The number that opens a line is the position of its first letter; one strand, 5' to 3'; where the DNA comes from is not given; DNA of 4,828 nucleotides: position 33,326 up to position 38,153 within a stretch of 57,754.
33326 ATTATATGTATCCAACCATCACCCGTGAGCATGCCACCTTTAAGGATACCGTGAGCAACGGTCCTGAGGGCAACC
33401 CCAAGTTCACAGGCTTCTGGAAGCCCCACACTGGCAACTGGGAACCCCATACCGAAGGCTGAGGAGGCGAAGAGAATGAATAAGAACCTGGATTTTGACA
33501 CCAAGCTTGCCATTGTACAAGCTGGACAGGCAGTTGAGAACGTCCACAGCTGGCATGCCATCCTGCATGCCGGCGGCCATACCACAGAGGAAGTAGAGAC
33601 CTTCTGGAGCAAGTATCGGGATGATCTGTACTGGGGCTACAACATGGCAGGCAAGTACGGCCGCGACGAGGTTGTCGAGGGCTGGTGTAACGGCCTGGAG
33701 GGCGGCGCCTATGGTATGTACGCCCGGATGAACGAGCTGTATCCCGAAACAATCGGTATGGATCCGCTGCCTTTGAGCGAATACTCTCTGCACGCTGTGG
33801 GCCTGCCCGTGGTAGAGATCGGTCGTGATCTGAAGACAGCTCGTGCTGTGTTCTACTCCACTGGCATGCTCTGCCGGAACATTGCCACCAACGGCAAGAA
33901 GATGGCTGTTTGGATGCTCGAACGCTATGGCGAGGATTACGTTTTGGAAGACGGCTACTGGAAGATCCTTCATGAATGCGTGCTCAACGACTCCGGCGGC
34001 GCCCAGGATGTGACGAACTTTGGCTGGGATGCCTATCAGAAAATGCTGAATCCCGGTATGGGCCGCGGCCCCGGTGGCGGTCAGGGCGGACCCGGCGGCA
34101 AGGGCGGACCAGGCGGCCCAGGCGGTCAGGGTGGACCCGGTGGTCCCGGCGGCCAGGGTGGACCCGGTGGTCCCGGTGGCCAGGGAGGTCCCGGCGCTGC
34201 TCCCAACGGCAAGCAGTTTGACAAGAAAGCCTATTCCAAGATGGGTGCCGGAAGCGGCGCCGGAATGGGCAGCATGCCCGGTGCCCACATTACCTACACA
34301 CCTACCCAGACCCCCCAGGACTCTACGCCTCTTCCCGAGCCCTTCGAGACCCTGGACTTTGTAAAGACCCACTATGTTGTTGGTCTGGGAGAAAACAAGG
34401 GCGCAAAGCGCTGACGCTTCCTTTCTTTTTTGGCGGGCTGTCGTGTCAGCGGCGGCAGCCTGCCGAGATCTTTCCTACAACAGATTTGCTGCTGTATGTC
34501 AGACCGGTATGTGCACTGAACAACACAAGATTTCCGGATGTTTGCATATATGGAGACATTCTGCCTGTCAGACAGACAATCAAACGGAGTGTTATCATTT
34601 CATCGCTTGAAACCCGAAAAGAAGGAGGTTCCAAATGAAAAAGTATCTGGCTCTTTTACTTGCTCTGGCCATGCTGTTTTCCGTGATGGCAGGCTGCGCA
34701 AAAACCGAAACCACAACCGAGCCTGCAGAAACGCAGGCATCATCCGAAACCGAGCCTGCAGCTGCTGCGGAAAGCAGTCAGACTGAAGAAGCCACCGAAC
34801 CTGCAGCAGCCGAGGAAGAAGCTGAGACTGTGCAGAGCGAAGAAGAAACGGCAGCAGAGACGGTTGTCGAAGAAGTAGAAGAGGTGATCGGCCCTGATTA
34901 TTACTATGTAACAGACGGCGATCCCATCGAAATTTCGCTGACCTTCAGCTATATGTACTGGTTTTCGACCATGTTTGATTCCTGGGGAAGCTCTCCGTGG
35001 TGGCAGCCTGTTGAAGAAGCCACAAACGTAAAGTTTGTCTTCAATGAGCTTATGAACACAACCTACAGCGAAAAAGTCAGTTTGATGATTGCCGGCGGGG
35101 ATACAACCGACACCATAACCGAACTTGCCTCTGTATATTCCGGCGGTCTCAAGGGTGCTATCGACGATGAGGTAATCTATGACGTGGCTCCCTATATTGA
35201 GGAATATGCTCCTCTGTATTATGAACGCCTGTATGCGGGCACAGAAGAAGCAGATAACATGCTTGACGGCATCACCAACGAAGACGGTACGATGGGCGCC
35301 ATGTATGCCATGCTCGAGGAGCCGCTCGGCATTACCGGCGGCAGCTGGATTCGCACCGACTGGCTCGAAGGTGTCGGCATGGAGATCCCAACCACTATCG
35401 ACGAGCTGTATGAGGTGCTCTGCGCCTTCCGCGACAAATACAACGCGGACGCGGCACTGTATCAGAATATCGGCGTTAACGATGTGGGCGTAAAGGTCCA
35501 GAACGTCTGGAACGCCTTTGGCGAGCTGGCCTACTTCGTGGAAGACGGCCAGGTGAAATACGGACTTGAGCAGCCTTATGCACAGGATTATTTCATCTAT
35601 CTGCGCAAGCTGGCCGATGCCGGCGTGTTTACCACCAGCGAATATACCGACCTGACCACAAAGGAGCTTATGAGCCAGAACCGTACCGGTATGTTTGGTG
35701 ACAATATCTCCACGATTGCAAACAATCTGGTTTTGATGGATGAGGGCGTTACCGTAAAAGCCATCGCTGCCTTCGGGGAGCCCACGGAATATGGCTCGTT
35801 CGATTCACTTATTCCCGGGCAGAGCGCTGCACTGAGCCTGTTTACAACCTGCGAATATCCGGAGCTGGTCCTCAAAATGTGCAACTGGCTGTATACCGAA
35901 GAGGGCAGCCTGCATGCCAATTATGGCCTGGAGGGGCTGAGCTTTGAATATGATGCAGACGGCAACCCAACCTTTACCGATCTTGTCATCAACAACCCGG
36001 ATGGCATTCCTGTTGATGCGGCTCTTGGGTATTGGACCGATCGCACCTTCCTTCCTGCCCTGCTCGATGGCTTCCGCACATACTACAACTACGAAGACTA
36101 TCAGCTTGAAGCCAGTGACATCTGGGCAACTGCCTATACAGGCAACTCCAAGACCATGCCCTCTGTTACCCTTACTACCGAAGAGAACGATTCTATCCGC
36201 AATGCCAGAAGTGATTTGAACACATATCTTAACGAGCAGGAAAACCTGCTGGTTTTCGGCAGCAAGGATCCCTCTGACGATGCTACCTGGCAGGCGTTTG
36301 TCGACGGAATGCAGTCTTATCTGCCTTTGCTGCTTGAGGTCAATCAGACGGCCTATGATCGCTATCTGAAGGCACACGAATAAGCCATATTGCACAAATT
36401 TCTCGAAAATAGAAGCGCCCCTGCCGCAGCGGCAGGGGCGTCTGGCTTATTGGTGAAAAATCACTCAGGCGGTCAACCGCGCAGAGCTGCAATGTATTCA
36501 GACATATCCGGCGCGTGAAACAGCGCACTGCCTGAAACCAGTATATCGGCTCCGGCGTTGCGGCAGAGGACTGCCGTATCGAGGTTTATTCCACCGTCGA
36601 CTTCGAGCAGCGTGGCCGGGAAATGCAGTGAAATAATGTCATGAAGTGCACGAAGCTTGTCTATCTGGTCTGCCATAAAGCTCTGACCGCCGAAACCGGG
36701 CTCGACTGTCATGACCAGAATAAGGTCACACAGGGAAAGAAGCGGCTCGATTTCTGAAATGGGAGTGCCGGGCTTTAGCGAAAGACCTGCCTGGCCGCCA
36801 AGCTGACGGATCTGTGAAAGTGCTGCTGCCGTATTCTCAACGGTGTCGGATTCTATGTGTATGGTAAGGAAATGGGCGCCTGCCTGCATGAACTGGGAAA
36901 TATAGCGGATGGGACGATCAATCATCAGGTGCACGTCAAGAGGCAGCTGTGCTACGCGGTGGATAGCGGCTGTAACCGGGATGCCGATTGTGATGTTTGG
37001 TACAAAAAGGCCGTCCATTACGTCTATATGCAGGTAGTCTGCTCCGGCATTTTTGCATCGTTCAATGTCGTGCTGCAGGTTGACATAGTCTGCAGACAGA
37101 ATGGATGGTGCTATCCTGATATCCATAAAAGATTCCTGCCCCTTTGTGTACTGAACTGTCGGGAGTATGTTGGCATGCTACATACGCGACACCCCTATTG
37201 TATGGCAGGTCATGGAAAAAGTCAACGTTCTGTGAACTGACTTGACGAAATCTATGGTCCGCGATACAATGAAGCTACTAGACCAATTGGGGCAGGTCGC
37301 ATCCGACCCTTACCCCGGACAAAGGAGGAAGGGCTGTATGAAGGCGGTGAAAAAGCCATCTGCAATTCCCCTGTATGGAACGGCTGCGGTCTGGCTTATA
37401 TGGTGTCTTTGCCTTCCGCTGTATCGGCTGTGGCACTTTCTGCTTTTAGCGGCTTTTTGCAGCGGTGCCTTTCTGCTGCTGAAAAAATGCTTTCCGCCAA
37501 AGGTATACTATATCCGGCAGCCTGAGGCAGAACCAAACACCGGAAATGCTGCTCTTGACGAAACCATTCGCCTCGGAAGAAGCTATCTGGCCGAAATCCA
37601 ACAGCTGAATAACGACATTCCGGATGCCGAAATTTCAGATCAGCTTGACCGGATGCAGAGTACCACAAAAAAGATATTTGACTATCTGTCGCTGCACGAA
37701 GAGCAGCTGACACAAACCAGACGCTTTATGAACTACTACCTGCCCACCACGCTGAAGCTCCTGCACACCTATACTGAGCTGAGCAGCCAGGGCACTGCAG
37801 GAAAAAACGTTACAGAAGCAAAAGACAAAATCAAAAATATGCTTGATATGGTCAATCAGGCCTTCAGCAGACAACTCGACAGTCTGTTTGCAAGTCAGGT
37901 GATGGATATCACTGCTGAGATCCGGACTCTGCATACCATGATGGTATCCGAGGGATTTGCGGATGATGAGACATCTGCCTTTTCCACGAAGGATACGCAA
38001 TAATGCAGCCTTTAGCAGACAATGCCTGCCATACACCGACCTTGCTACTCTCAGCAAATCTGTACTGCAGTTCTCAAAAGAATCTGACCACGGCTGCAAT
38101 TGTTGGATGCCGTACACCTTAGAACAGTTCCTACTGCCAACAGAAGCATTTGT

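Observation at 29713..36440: AraC-regulated island: (Gly-Gly-Pro)n proteins bracketing three tandem NTF2/SnoaL-like paralogs plus an orphan giant solute-binding lipoprotein; candidate undescribed system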

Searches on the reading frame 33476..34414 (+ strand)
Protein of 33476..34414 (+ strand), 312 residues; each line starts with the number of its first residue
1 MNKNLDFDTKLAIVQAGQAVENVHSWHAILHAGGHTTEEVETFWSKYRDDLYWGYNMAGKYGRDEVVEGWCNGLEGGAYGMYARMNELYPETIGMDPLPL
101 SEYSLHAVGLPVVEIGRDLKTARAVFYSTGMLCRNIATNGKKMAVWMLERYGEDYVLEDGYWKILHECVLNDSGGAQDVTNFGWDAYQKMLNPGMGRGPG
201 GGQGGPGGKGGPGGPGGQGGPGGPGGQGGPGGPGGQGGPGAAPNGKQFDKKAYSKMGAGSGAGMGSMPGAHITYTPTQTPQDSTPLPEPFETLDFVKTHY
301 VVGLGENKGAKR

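Call 3: search_protein_families(library=pfam, proteins=[window:33476-34414:+], max_evalue=1)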
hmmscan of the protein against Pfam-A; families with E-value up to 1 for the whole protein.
window:33476-34414:+ (312 aa): 1 family
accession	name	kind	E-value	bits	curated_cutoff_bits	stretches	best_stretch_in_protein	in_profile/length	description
PF13577.12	SnoaL_4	-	8.4e-07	29.5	24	1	41-165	26-123/126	SnoaL-like domain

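Call 4: search_protein_families(library=ncbifam, proteins=[window:33476-34414:+], max_evalue=1)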
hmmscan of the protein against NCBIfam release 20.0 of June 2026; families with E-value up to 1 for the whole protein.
window:33476-34414:+ (312 aa): 0 families

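Call 54: search_protein_families(library=padloc, proteins=[window:33476-34414:+], max_evalue=0.1)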
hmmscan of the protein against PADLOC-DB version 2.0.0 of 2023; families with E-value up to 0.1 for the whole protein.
window:33476-34414:+ (312 aa): 0 families

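Call 100: search_solved_structures(query=A11, max_evalue=10, show_alignments=3)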
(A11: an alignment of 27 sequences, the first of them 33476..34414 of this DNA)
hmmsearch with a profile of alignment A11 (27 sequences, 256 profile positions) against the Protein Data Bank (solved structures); distinct sequences matched with E-value up to 10: 4.
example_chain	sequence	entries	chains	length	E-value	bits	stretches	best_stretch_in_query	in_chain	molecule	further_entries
8abv_A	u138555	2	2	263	5.1e-07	32.6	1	105-186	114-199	SnoaL-like domain-containing protein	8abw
8abt_A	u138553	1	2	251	1.6e-05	27.6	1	105-183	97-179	SnoaL-like domain-containing protein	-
8abu_A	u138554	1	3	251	4.8e-05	26.1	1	109-183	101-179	SnoaL-like domain-containing protein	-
1qvw_A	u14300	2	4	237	1.7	11.2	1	152-191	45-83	YDR533c protein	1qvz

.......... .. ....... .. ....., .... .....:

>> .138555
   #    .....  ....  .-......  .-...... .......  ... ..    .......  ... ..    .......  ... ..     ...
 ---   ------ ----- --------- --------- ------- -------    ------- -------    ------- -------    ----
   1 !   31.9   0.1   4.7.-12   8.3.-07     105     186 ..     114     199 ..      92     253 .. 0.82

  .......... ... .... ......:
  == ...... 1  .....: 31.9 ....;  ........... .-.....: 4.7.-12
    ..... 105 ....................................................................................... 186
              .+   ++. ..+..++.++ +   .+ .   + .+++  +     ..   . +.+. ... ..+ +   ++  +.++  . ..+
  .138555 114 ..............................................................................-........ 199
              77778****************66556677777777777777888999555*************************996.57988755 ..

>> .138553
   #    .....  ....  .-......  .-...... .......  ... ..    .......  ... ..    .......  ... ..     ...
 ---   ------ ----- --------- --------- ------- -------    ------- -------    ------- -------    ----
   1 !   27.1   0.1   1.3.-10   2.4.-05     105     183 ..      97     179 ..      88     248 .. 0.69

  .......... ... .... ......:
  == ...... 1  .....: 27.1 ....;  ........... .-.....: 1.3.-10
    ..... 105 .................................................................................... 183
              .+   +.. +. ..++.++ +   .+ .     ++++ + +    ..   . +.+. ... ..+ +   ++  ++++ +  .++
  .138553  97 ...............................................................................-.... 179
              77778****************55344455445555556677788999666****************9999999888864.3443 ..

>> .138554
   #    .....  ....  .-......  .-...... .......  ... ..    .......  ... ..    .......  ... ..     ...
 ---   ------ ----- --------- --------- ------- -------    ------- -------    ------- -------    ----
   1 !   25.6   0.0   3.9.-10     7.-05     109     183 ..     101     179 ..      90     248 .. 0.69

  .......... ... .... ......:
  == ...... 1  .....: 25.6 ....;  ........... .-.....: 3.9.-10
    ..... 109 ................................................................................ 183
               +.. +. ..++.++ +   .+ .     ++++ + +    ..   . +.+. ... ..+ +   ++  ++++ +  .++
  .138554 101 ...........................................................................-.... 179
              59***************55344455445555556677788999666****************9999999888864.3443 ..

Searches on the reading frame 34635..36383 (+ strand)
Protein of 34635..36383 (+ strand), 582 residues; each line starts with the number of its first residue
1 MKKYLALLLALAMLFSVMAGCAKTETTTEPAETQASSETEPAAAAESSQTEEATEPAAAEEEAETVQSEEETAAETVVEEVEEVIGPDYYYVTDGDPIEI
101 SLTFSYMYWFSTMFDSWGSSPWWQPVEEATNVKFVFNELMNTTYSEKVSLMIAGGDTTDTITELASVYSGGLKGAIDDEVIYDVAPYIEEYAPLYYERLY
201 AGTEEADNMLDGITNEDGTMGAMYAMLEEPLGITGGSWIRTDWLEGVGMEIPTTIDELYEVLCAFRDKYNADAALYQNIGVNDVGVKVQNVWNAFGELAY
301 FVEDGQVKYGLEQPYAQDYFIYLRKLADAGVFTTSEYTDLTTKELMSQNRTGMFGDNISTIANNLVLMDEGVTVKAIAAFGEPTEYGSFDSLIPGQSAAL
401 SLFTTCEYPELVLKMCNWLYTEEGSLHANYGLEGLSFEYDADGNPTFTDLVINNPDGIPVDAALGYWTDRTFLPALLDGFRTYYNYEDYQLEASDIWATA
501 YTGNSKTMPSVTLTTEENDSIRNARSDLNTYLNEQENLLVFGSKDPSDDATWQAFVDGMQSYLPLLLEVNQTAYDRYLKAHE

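Call 3: search_protein_families(library=pfam, proteins=[window:34635-36383:+], max_evalue=1)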
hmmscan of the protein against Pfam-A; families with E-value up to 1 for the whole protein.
window:34635-36383:+ (582 aa): 2 families
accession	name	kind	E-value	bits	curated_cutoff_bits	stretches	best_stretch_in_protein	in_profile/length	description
PF03174.19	CHB_HEX_C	-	0.18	12.2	23.6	1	422-446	22-46/76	Chitobiase/beta-hexosaminidase C-terminal domain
PF19508.4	DUF6042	-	0.19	11.8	26.8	0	11-79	20-81/219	Family of unknown function (DUF6042)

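Call 4: search_protein_families(library=ncbifam, proteins=[window:34635-36383:+], max_evalue=1)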
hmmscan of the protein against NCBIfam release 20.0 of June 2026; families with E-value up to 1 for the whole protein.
window:34635-36383:+ (582 aa): 14 families
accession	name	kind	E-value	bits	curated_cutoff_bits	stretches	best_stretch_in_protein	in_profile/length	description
NF007008.0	PRK09471.1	equivalog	0.0028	17.2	388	1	306-384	50-125/306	oligopeptide ABC transporter permease OppB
NF040598.1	Ala_zip_lipo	subfamily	0.003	18.1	43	1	7-75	4-78/90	Lpp/OprI family alanine-zipper lipoprotein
NF053689.1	BamJ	equivalog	0.0034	17.7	100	1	1-77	1-81/184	BamJ family beta-barrel-assembly machinery protein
NF033636.1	acid_shock_Asr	equivalog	0.0043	17.8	50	1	1-69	1-67/119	acid resistance repetitive basic protein Asr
TIGR02898.1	spore_YhcN_YlaJ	subfamily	0.014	15.7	99.75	1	8-82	2-80/158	YhcN/YlaJ family sporulation lipoprotein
NF042931.1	SAG1386_EF1546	equivalog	0.038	14.1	80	1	8-76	40-110/158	SAG1386/EF1546 family surface-associated protein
TIGR03593.1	yidC_nterm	equivalog_domain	0.083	12.5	58.25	1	7-71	4-75/363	membrane protein insertase YidC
NF058647.1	lipo_LytA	equivalog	0.086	13.1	110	1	1-84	1-77/107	acidic lipoprotein LytA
NF041428.1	TrsH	subfamily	0.091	12.9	150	1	1-82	1-78/149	TrsH/TraH family protein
NF041193.1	lipo_SP0191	subfamily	0.13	12.3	75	1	1-51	1-50/190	SP0191 family lipoprotein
NF053514.2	JUQZ_fam_ocin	equivalog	0.19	12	40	1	1-37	1-33/107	BLB8/JUQZ-1 family protein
NF009953.0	PRK13419.1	equivalog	0.34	10.2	460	1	5-81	6-81/346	F0F1 ATP synthase subunit A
NF042930.1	EF0163_fam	equivalog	0.37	10.3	65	1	7-76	5-70/165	EF0163 family protein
NF041057.1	Rcas_1661_fam_Se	equivalog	0.38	10.3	190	1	12-78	3-69/247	Rcas_1661 family thioredoxin-like (seleno)lipoprotein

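Call 9: search_solved_structures(query=window:34635-36383:+, max_evalue=1)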
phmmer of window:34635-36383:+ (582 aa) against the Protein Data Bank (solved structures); distinct sequences matched with E-value up to 1: 16.
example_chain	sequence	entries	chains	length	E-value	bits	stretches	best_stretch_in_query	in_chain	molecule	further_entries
5xs8_A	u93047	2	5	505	6.5e-17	64.7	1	126-557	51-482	Extracellular solute-binding protein family 1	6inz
5gx8_A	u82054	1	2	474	4.7e-16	61.9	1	126-470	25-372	Extracellular solute-binding protein family 1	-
5gub_A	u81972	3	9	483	4.8e-16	61.9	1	126-470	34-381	Extracellular solute-binding protein family 1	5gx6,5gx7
3vlu_A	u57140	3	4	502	2.9e-15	59.3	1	121-577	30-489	AlgQ1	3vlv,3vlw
1y3n_A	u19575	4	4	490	3.6e-15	59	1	121-576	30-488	AlgQ1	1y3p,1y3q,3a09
6jhx_A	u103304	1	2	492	2.5e-14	56.2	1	116-579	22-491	AlgQ2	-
1j1n_A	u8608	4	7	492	9.2e-14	54.3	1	116-579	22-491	AlgQ2 | Macromolecule-Binding Periplasmic Protein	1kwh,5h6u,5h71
4tqu_Q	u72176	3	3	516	1.1e-13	54.1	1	115-579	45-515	AlgQ2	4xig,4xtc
5g62_A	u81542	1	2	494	4.3e-07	32.3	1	142-577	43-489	ABC TRANSPORTER, SUBSTRATE-BINDING PROTEIN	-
5g5z_A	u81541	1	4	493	4.3e-06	29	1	142-577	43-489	ABC TRANSPORTER, SUBSTRATE-BINDING PROTEIN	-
5g5y_A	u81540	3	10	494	4.7e-06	28.9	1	142-577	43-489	ABC TRANSPORTER, SUBSTRATE-BINDING PROTEIN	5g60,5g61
3omb_A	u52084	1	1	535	0.0031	19.6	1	237-268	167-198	Extracellular solute-binding protein, family 1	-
6fth_A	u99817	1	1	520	0.0032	19.6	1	214-269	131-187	Extracellular solute-binding protein, family 1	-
5vix_A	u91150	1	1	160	0.041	15.9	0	507-568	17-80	Polyubiquitin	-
3sio_A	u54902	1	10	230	0.4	12.6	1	452-518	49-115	Soluble acetylcholine receptor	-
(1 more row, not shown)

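Call 54: search_protein_families(library=padloc, proteins=[window:34635-36383:+], max_evalue=0.1)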
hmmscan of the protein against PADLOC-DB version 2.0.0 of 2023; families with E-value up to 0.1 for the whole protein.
window:34635-36383:+ (582 aa): 1 family
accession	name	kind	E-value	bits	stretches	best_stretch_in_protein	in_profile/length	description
PDLC04490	PDC-M17A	-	0.045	10.5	1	16-83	26-129/591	-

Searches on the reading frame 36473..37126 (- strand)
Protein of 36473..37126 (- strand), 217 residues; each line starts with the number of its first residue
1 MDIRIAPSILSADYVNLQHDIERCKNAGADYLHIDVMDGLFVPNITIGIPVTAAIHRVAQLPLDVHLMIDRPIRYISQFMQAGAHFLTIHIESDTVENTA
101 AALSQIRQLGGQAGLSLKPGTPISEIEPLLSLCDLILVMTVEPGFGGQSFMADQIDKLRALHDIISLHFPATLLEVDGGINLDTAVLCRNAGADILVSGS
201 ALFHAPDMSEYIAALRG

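Call 38: search_protein_families(library=pfam, proteins=[window:36473-37126:-], max_evalue=0.0001)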
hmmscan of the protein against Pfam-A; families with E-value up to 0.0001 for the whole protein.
window:36473-37126:- (217 aa): 1 family
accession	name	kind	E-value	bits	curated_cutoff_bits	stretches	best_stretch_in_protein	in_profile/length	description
PF00834.25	Ribul_P_3_epim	-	3.2e-70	236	21.1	1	5-203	2-198/198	Ribulose-phosphate 3 epimerase family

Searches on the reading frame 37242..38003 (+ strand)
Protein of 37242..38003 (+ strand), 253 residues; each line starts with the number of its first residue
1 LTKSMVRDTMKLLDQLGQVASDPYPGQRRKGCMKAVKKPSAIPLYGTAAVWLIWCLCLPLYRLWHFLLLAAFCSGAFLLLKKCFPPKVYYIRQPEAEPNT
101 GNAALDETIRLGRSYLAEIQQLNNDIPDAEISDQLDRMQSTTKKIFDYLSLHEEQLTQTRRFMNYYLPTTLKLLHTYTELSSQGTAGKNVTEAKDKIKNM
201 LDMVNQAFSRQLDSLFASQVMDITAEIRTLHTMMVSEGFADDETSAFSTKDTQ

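Call 38: search_protein_families(library=pfam, proteins=[window:37242-38003:+], max_evalue=0.0001)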
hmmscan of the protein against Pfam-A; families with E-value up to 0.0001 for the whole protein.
window:37242-38003:+ (253 aa): 1 family
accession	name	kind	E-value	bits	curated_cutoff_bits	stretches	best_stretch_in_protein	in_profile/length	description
PF10112.14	Halogen_Hydrol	-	1.3e-21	77.9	29.8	1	103-228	64-189/191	5-bromo-4-chloroindolyl phosphate hydrolysis protein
